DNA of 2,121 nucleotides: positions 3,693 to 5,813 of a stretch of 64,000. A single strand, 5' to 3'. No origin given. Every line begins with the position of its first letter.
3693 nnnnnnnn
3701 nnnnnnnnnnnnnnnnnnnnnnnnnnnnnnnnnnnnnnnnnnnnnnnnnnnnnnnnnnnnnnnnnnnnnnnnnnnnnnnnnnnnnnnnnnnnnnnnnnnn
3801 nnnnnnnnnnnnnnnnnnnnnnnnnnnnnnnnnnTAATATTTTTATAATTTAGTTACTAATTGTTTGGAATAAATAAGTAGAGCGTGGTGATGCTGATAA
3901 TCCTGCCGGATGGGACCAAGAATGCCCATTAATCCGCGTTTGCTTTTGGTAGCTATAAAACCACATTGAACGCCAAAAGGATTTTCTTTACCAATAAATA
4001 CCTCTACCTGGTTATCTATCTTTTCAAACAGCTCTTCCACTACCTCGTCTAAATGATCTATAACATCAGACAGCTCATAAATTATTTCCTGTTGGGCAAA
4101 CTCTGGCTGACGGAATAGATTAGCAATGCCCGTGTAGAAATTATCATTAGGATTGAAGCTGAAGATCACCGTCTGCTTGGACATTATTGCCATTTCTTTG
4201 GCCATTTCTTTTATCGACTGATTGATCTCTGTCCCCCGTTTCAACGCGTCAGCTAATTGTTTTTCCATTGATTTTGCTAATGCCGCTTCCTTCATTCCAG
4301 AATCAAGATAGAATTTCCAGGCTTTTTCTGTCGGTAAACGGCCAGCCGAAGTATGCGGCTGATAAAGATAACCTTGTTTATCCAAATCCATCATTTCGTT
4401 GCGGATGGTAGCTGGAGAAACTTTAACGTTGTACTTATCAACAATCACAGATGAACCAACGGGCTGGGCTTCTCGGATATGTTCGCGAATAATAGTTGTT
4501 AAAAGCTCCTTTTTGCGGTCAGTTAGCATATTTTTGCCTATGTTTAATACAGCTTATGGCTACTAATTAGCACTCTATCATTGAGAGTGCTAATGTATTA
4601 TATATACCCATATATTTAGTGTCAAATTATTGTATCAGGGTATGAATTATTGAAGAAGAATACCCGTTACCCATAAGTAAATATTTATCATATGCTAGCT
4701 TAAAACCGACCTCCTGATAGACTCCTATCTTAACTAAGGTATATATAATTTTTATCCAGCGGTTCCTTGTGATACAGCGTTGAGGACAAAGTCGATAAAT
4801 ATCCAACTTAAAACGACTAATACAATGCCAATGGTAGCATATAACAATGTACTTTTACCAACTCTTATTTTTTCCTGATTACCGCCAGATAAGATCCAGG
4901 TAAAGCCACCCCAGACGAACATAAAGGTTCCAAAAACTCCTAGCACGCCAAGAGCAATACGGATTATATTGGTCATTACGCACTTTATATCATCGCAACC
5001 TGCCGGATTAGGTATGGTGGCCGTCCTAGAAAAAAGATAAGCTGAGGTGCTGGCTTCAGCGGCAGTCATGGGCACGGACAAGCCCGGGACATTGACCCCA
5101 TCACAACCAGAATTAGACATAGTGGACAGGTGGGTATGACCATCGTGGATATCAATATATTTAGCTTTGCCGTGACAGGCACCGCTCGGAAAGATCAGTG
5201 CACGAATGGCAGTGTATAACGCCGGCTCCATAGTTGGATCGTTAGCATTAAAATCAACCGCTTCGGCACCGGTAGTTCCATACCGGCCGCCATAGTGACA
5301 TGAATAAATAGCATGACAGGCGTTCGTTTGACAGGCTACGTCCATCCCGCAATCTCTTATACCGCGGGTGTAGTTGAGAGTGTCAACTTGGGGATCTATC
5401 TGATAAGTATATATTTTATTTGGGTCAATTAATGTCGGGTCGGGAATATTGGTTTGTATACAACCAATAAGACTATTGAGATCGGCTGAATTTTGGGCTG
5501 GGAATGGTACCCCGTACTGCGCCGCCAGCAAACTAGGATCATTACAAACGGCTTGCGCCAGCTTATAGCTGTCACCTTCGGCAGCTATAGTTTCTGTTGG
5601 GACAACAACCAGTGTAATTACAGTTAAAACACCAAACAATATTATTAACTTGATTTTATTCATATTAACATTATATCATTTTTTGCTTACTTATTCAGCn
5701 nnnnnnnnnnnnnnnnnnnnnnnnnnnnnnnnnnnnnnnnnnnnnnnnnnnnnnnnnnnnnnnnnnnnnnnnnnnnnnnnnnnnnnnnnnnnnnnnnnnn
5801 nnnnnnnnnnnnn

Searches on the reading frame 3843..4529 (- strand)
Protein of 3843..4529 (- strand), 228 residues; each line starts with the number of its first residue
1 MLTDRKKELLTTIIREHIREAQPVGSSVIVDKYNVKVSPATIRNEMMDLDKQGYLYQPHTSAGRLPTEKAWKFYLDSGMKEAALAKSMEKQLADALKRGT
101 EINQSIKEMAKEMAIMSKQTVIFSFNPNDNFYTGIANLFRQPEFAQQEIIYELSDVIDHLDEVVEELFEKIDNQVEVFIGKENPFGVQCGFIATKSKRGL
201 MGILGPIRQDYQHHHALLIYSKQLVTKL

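Call 11: search_protein_families(library=pfam, proteins=[window:3843-4529:-], max_evalue=0.1)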
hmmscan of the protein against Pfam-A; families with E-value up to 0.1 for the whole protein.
window:3843-4529:- (228 aa): 9 families
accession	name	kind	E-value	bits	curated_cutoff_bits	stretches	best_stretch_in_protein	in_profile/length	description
PF01628.27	HrcA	-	1.1e-13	52.1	22.2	1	91-213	97-213/215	HrcA protein C terminal domain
PF03444.21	HrcA_DNA-bdg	-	0.0024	17.9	21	1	1-72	1-71/79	Winged helix-turn-helix transcription repressor, HrcA DNA-binding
PF01726.22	LexA_DNA_bind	-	0.0034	17.6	23.7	0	2-56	4-57/65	LexA DNA binding domain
PF11945.13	WASH_WAHD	-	0.0062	16.4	24.2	1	141-176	10-45/292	WAHD domain of WASH complex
PF18659.6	CelTOS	-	0.013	16.4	27.2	0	143-183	7-48/122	Cell-traversal protein for ookinetes and sporozoites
PF18503.7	RPN6_C_helix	-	0.015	15.5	25.8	1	155-170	10-25/27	26S proteasome subunit RPN6 C-terminal helix domain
PF07109.17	Mg-por_mtran_C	-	0.017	15.9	27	1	104-149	11-59/97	Magnesium-protoporphyrin IX methyltransferase C-terminus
PF08220.18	HTH_DeoR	-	0.049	13.8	21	0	36-59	25-48/57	DeoR-like helix-turn-helix domain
PF04233.19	Phage_Mu_F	-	0.063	14.5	29.6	0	88-140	3-55/112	Phage Mu protein F like protein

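Call 53: find_related_loci(query=A6, collection=genome_contigs, flank=5000)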
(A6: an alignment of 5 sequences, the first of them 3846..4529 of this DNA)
Query A6 (228 aa) in genome_contigs; peptide patterns used: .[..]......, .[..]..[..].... (x = any residue, [..] = any of these).
600 stretches matched a pattern (row limit reached: there are more); 600 encode a relative of the query (tblastn E <= 1e-3); the best 80 are kept; 80 distinct loci.
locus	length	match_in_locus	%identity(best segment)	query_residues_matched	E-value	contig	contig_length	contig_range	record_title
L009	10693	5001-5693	46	2-227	3e-71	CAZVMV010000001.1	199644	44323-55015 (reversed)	MAG TPA_asm: uncultured Gammaproteobacteria bacterium isolate SRP173033_co2_263 genome assembly, contig: NODE_16_length_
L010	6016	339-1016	47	2-227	5e-66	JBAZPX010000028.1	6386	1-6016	MAG: Patescibacteria group bacterium isolate SO_2017_SWC_4 scaffold_10331_c1_LP-4_2017, whole genome shotgun sequence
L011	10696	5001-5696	44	2-228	1e-65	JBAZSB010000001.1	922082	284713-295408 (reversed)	MAG: Patescibacteria group bacterium isolate SO_2017_GW1_162 NODE_23_length_922082_cov_1.706351_OW334_2017, whole genome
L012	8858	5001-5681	42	1-223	5e-60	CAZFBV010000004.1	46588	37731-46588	MAG TPA_asm: uncultured Gammaproteobacteria bacterium isolate SRP170004_co1_568 genome assembly, contig: NODE_947_length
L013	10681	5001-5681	42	1-223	4e-59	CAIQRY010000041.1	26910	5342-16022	uncultured bacterium isolate AM-lipid-02-D9_bin-0787 genome assembly, contig: bin-0787:41/68, whole genome shotgun seque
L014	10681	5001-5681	42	1-223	5e-57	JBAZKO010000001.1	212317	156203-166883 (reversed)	MAG: Patescibacteria group bacterium isolate SO_2017_LW4_145 scaffold_187_c1_LW137-91_2017, whole genome shotgun sequenc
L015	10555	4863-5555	36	2-226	4e-43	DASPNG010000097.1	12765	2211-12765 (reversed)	MAG TPA_asm: Candidatus Binatia bacterium isolate SMAG_U12115 k141_508173, whole genome shotgun sequence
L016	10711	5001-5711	36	2-227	2e-39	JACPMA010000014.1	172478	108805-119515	MAG: Candidatus Peregrinibacteria bacterium isolate NC_groundwater_535_Ag_S-0.1um_45_10 S35_SO-1_scaffold_255603, whole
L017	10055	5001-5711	32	1-227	9e-38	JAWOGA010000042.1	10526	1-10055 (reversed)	MAG: Candidatus Moraniibacteriota bacterium isolate BLK6-3.bin.191 k191_2369626, whole genome shotgun sequence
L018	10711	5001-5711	33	2-228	1e-37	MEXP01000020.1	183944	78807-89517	MAG: Candidatus Amesbacteria bacterium RIFCSPLOWO2_01_FULL_49_25 rifcsplowo2_01_scaffold_62, whole genome shotgun sequen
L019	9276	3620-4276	38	2-211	2e-37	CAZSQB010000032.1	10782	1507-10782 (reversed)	MAG TPA_asm: uncultured Gammaproteobacteria bacterium isolate SRP269290_co3_983 genome assembly, contig: NODE_7657_lengt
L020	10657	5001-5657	37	2-211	9e-37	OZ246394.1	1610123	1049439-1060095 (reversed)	MAG: uncultured Gammaproteobacteria bacterium isolate SRP292972_co1_11 genome assembly, chromosome: 1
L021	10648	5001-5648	35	2-211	2e-36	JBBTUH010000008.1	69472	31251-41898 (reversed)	MAG: Patescibacteria group bacterium isolate H41-bin250_1 H41_bin250_1_000000000008, whole genome shotgun sequence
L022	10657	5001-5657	34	2-211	6e-36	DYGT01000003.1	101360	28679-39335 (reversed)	MAG TPA_asm: Candidatus Microgenomatus sp. isolate BE2012_6_40_25 Afr_mines_BE2012_107_length_101360_cov_10_224086, whol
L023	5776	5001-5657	35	2-211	3e-35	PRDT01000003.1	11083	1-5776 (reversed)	MAG: Candidatus Levyibacteriota bacterium isolate Amazon FNV 2010 10 14 contig_45_788411063length11083multi5in0, whole g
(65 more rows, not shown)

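Call 85: search_protein_families(library=pfam, proteins=[L009:6918-7265:+], max_evalue=0.01)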
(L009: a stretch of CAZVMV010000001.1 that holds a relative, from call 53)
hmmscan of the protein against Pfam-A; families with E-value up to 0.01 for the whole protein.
L009:6918-7265:+ (115 aa): 1 family
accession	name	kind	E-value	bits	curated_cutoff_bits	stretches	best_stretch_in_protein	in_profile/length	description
PF24859.1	FdhE_central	-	0.00062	20.3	27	1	23-56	2-33/39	FdhE, central domain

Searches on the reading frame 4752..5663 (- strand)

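Call 11: search_protein_families(library=pfam, proteins=[window:4752-5663:-], max_evalue=0.1)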
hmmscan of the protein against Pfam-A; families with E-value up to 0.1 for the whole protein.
window:4752-5663:- (303 aa): 1 family
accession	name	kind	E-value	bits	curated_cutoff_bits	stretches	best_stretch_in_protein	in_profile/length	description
PF18895.5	T4SS_pilin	-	3.9e-10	40.1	26.6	1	227-293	6-71/71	Type IV secretion system pilin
